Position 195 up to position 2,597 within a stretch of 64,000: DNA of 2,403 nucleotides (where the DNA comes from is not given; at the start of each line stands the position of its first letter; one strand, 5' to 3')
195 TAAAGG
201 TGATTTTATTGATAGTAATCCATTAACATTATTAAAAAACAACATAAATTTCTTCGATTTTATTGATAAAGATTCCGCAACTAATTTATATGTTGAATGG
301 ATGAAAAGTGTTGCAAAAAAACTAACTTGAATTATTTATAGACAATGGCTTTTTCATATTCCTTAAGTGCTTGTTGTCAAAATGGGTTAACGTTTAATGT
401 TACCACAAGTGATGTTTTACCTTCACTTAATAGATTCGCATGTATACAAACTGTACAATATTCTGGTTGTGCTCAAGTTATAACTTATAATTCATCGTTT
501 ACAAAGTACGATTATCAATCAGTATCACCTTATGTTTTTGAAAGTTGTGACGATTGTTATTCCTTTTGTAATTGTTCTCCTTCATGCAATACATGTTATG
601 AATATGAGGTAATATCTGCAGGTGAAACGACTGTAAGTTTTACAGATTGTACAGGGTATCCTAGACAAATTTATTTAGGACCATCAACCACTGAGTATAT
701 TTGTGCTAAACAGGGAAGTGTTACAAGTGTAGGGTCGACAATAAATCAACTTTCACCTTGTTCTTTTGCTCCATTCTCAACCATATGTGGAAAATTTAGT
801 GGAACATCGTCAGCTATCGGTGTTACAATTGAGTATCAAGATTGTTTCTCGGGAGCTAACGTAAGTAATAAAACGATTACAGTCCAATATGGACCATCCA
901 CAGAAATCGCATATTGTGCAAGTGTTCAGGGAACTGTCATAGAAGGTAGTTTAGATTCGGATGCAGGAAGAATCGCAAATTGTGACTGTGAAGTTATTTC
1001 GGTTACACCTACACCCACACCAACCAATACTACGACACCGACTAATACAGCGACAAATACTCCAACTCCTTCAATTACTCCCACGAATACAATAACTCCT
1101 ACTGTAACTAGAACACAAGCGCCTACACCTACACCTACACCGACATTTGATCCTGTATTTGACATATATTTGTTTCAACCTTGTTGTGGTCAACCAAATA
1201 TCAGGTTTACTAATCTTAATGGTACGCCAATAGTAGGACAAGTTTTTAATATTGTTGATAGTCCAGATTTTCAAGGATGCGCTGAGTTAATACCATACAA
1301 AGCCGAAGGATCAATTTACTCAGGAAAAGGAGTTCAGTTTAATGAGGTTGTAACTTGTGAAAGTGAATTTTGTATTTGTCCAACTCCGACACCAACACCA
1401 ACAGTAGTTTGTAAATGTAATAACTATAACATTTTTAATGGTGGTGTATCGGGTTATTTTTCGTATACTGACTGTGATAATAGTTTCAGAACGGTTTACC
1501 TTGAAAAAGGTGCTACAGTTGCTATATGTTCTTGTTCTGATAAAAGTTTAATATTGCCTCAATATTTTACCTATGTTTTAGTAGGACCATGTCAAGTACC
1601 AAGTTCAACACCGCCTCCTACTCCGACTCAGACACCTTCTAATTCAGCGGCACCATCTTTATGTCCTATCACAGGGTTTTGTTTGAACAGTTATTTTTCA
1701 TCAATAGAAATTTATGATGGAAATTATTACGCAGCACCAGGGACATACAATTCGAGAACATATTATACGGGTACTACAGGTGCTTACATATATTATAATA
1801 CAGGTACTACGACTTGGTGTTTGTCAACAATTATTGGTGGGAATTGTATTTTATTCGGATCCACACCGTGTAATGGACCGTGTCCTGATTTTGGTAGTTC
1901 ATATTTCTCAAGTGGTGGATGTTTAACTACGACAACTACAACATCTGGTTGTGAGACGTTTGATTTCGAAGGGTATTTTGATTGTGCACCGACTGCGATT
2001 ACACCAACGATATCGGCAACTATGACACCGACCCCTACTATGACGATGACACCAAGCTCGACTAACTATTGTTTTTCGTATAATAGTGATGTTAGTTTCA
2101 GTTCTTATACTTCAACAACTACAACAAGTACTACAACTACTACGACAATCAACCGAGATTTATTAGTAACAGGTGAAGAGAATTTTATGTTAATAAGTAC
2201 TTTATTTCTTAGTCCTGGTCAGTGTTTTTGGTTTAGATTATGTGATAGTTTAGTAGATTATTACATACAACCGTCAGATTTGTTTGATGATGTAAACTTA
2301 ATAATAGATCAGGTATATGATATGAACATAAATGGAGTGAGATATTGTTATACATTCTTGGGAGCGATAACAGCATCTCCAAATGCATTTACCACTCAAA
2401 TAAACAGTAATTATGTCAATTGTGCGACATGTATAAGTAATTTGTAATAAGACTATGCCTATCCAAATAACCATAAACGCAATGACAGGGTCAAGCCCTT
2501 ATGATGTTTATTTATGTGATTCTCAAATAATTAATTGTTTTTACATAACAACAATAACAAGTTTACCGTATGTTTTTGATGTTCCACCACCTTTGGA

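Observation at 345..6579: Shared novel Cys-module families across three giant genes (345..2447, 2674..6579, 34399..40539)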

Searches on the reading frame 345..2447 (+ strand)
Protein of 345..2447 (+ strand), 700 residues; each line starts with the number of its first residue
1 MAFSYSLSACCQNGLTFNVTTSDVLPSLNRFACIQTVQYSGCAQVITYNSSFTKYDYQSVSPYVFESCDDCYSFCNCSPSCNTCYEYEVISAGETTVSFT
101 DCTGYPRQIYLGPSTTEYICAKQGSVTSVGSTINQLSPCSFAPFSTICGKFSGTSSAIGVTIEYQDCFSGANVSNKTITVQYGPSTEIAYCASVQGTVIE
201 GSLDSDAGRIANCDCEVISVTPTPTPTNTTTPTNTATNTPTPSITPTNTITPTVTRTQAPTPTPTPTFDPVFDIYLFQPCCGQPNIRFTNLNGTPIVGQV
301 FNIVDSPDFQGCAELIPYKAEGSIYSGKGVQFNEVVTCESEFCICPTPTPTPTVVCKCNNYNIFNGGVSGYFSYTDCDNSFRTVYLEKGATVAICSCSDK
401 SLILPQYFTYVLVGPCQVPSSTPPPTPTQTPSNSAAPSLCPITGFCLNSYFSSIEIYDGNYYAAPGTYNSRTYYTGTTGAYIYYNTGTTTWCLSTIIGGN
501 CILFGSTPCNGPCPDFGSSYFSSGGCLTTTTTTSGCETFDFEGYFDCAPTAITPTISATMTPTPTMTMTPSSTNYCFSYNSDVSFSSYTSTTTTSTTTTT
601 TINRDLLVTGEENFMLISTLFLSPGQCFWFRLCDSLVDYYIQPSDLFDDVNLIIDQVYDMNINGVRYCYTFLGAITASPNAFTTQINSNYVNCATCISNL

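Call 6: search_protein_families(library=pfam, proteins=[window:345-2447:+], max_evalue=0.1)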
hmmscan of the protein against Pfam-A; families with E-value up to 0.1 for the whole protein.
window:345-2447:+ (700 aa): 0 families

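Call 7: search_protein_families(library=phrogs, proteins=[window:345-2447:+], max_evalue=0.01)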
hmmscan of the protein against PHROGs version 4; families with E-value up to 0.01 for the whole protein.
window:345-2447:+ (700 aa): 1 family
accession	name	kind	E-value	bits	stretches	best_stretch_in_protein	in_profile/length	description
phrog_15511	-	unknown function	6.8e-09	36.3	1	158-409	153-397/511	-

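Call 8: search_dna_similar(query=window:345-2447:+, collection=phages, mode=protein, max_rows=20)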
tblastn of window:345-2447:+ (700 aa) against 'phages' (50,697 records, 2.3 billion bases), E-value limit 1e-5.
No match.

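Call 54: find_encoding_contigs(protein=window:345-2447:+, flank=10000, max_places=4)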
Protein window:345-2447:+ (700 aa): no gene with exactly this product is on record in the collection.
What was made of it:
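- Tried and rejected: Exact-sequence look-up of protein A. Not on record (call 54).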

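Call 67: find_related_loci(query=window:345-2447:+, collection=viral_contigs, flank=10000)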
Query window:345-2447:+ (700 aa) in viral_contigs; peptide patterns used: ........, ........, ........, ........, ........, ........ (x = any residue, [..] = any of these).
8 stretches matched a pattern; 1 encode a relative of the query (tblastn E <= 1e-3); 1 distinct loci.
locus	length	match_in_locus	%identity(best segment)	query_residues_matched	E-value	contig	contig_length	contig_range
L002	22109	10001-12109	68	1-700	0e+0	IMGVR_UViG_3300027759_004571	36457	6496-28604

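Call 71: search_protein_families(library=phrogs, proteins=[L002:364-1011:+, L002:1008-1778:+, L002:1775-3136:+, L002:3140-3922:+, L002:3923-4879:+, L002:4842-6737:+, L002:6734-7885:+, L002:7882-8703:+, L002:8997-9986:+], max_evalue=0.01)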
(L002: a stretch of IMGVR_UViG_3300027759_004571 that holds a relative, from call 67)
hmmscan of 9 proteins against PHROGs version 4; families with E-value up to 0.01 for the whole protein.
L002:364-1011:+ (215 aa): 1 family
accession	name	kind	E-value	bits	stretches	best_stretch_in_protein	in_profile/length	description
phrog_3139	-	other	4.1e-07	30.2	1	9-81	39-107/387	aminotransferase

L002:1008-1778:+ (256 aa): 1 family
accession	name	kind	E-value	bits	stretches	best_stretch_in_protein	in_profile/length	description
phrog_8156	-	other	1.3e-15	58.3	1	44-210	40-211/244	methyltransferase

L002:1775-3136:+ (453 aa): 4 families
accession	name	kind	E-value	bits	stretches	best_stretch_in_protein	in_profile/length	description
phrog_5353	-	unknown function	9.9e-11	42.7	1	346-439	77-176/256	-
phrog_2154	-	unknown function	3.1e-10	40.8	1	370-448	103-172/185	-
phrog_36734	-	unknown function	0.00048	20.2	1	403-451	130-178/363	-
phrog_16087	-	unknown function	0.00095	19.6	0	401-452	115-166/217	-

L002:3140-3922:+ (260 aa): 0 families

L002:3923-4879:+ (318 aa): 0 families

L002:4842-6737:+ (631 aa): 0 families

L002:6734-7885:+ (383 aa): 0 families

L002:7882-8703:+ (273 aa): 1 family
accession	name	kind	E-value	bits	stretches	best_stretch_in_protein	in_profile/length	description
phrog_8156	-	other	3.7e-05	24.1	1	106-262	56-211/244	methyltransferase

L002:8997-9986:+ (329 aa): 1 family
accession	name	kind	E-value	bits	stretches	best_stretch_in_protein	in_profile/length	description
phrog_4417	-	unknown function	2.5e-69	234.6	1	10-325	3-292/293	-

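Call 72: search_protein_families(library=pfam, proteins=[L002:364-1011:+, L002:1008-1778:+, L002:1775-3136:+, L002:3140-3922:+, L002:3923-4879:+, L002:4842-6737:+, L002:6734-7885:+, L002:7882-8703:+, L002:8997-9986:+], max_evalue=0.01)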
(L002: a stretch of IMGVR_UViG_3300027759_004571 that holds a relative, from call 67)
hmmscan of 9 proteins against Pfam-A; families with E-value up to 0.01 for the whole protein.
L002:364-1011:+ (215 aa): 1 family
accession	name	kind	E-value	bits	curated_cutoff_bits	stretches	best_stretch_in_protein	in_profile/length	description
PF01041.23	DegT_DnrJ_EryC1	-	9.5e-11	42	19.8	2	9-85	26-98/360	DegT/DnrJ/EryC1/StrS aminotransferase family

L002:1008-1778:+ (256 aa): 3 families
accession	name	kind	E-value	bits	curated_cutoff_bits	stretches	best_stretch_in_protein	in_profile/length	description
PF05050.19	Methyltransf_21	-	3.3e-12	47.3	22.7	1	76-209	23-172/173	Methyltransferase FkbM domain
PF13649.12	Methyltransf_25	-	0.0004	21.5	27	1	57-113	1-57/97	Methyltransferase domain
PF13847.12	Methyltransf_31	-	0.0023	18.1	27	1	55-164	5-117/145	Methyltransferase domain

L002:1775-3136:+ (453 aa): 6 families
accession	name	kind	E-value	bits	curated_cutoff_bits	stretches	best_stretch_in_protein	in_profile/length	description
PF00132.30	Hexapep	-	3.6e-11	42.7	27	2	349-374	1-26/36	Bacterial transferase hexapeptide (six repeats)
PF01501.26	Glyco_transf_8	-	2.6e-09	37.5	24.3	1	62-198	76-206/253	Glycosyl transferase family 8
PF25084.1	LbH_EIF2B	-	2.7e-06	27.8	54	1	345-411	40-104/105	EIF2B subunit epsilon LbH domain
PF17836.7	PglD_N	-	1e-05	26.4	23.4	1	265-329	3-78/78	PglD N-terminal domain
PF14602.12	Hexapep_2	-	6.6e-05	23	27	1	404-434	2-30/34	Hexapeptide repeat of succinyl-transferase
PF25087.1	GMPPB_C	-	0.00032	20.8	39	1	341-421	21-98/110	GMPPB C-terminal domain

L002:3140-3922:+ (260 aa): 0 families

L002:3923-4879:+ (318 aa): 0 families

L002:4842-6737:+ (631 aa): 1 family
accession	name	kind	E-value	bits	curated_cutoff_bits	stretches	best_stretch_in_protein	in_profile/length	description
PF20330.3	DUF6625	-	7.3e-27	95.3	27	1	19-270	2-241/267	Family of unknown function (DUF6625)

L002:6734-7885:+ (383 aa): 0 families

L002:7882-8703:+ (273 aa): 0 families

L002:8997-9986:+ (329 aa): 0 families
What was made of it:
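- On O-glycosylated mucin-like PT linker: L002 carries DegT, GT8 fused to a PglD-like acetyltransferase, two FkbM methyltransferases and DUF6625 (call 72).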

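Call 85: search_solved_structures(query=L002:8997-9986:+, max_evalue=1)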
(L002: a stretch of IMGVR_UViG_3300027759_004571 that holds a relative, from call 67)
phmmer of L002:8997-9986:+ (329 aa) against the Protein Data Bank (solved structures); distinct sequences matched with E-value up to 1: 1.
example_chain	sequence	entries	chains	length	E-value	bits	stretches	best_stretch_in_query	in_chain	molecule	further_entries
7txy_B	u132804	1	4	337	0.48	12.7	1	91-179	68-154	2-aminophenol 1,6-dioxygenase subunit beta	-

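Call 86: search_solved_structures(query=L002:4842-6737:+, max_evalue=1)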
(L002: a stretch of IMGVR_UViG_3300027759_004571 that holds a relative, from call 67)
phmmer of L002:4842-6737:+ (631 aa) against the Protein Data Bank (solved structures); distinct sequences matched with E-value up to 1: 1.
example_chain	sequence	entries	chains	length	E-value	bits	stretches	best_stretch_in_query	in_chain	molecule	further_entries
9sob_I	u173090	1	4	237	0.68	11.6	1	362-398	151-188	NUP58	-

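Call 109: search_protein_families(library=ncbifam, proteins=[window:345-2447:+, L002:8997-9986:+, L002:4842-6737:+, L002:3140-3922:+, L002:3923-4879:+, L002:6734-7885:+], max_evalue=0.01)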
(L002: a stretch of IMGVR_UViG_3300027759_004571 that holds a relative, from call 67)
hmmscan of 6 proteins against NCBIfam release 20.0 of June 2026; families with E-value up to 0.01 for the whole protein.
window:345-2447:+ (700 aa): 0 families

L002:8997-9986:+ (329 aa): 0 families

L002:4842-6737:+ (631 aa): 0 families

L002:3140-3922:+ (260 aa): 0 families

L002:3923-4879:+ (318 aa): 0 families

L002:6734-7885:+ (383 aa): 0 families

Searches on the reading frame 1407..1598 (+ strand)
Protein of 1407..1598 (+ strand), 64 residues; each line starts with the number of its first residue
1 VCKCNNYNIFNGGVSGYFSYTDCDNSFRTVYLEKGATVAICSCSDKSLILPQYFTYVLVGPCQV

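Call 50: search_protein_families(library=pfam, alignment_id=A3, max_evalue=10)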
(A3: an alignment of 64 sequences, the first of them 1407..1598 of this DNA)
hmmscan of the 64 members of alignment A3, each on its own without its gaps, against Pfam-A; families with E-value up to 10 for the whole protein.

A. member 1, window:1407-1598:+ (64 aa): 0 families

B. families by the number of members that match (of 64 scanned): 11 families
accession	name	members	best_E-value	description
PF00801.26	PKD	1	0.0023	PKD domain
PF23718.1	DUF7160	1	0.0061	Family of unknown function (DUF7160)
PF14020.11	DUF4236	1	0.012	Protein of unknown function (DUF4236)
PF12195.14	End_beta_barrel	1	0.017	Beta barrel domain of bacteriophage endosialidase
PF21551.2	CSL4_N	1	0.03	Exosome complex component CSL4, N-terminal domain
PF23237.1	HYR_4C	1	0.037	HYR-like domain with 4 cysteines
PF13620.12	CarboxypepD_reg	1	0.061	Carboxypeptidase regulatory-like domain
PF08276.17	PAN_2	1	0.11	PAN-like domain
PF11059.14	DUF2860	1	0.12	Protein of unknown function (DUF2860)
PF07233.18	DUF1425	1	0.14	Protein of unknown function (DUF1425)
PF20944.2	StcE_b-sandwich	1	0.24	Metalloprotease StcE, beta-sandwich domain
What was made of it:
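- On HYR_4C (PF23237): Of 64 F1 modules, 1 hits at E 0.037 (call 50).
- On Ig-like / FN3 / PKD domains: Pfam gives one PKD hit at E 0.0023 among 64 modules (call 50).
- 63 of 64 modules give no HYR_4C hit even at E<=10 (call 50).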

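Call 51: search_solved_structures(query=A3, max_evalue=10)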
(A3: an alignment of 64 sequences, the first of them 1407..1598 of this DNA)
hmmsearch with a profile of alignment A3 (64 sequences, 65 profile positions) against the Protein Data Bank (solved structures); distinct sequences matched with E-value up to 10: 1.
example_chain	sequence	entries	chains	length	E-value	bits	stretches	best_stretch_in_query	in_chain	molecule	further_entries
6vjl_A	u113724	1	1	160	0.08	16.2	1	4-50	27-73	Streptavidin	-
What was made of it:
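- A profile search of PDB sequences gives only one hit, at E 0.08 (streptavidin), which I treat as chance (call 51).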

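Call 55: predict_structure(alignment_id=A3)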
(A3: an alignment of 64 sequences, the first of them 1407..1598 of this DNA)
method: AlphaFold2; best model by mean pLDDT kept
length: 64 residues; sequences in the alignment: 64
mean_pLDDT: 95.0   pTM: 0.79
mean pLDDT of the five models: 95.0, 94.8, 94.7, 94.5, 94.4
residues with pLDDT >= 90: 56; 70-90: 7; 50-70: 1; < 50: 0
segments of 3 or more residues with pLDDT < 50: none
pLDDT, mean of each block of 10 residues (from residue 1): 93 97 96 98 93 97 84
secondary structure, 60 per line:
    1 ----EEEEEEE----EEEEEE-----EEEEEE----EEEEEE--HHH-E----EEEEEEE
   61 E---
elements in order: E5-11 E16-21 E27-32 E37-42 E54-61
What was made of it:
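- On Ig-like / FN3 / PKD domains: The model has five strands (call 55).
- On Disulfide-stabilised extracellular module: The register argument (residues 4+41 = 2+43 for the antiparallel strands 1 and 4 of the model in call 55) is inference.
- AlphaFold2 with 64 modules gives pLDDT 95 and five strands (call 55).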

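Call 68: fold_search(model_id=the predicted structure, library=viral)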
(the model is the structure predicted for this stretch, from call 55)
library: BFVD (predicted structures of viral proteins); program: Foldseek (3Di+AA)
matches with E <= 10: 762; with E <= 0.001: 1
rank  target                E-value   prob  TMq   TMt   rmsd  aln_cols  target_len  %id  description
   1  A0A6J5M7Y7            3.9e-04  1.00  0.84  0.29   1.7        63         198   30  Uncharacterized protein [uncultured Caudovirales phage]
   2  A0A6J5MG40            1.2e-02  1.00  0.76  0.11   3.4        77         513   21  Uncharacterized protein [uncultured Caudovirales phage]
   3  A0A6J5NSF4            1.8e-02  1.00  0.81  0.04   1.6        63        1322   24  Uncharacterized protein [uncultured Caudovirales phage]
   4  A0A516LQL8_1          3.0e-02  1.00  0.74  0.07   3.5        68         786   16  (no name in the UniProt tables at hand)
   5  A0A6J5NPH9            3.2e-02  1.00  0.83  0.06   1.7        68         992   19  Uncharacterized protein [uncultured Caudovirales phage]
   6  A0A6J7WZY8            3.2e-02  1.00  0.85  0.07   2.2        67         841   24  Uncharacterized protein [uncultured Caudovirales phage]
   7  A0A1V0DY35            1.1e-01  0.99  0.53  0.46   4.0        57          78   18  Uncharacterized protein [Dinoroseobacter phage vB_DshS-R5C]
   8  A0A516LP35            1.2e-01  1.00  0.78  0.30   3.3        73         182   19  (no name in the UniProt tables at hand)
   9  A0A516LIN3            1.2e-01  1.00  0.73  0.07   3.9        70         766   16  (no name in the UniProt tables at hand)
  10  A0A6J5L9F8            1.2e-01  1.00  0.69  0.14   5.7        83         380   16  Uncharacterized protein [uncultured Caudovirales phage]
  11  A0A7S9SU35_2          1.3e-01  1.00  0.58  0.04   3.4        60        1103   32  Uncharacterized protein [Virus NIOZ-UU157]
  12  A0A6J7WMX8            1.4e-01  1.00  0.83  0.26   2.1        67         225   15  Phage major tail protein TP901-1 [uncultured Caudovirales phage]
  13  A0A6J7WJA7            1.4e-01  1.00  0.67  0.09   3.8        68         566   22  Uncharacterized protein [uncultured Caudovirales phage]
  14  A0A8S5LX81            1.5e-01  1.00  0.68  0.49   3.7        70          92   14  Uncharacterized protein [Myoviridae sp. ctZgq1]
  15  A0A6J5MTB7            2.1e-01  0.99  0.61  0.46   3.1        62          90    8  Uncharacterized protein [uncultured Caudovirales phage]
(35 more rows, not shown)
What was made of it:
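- The best BFVD structural hits are proteins of uncultured tailed phages, one of them named 'major tail protein TP901-1' (TMq 0.83) (call 68). One structural match is to a major tail protein (call 68).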
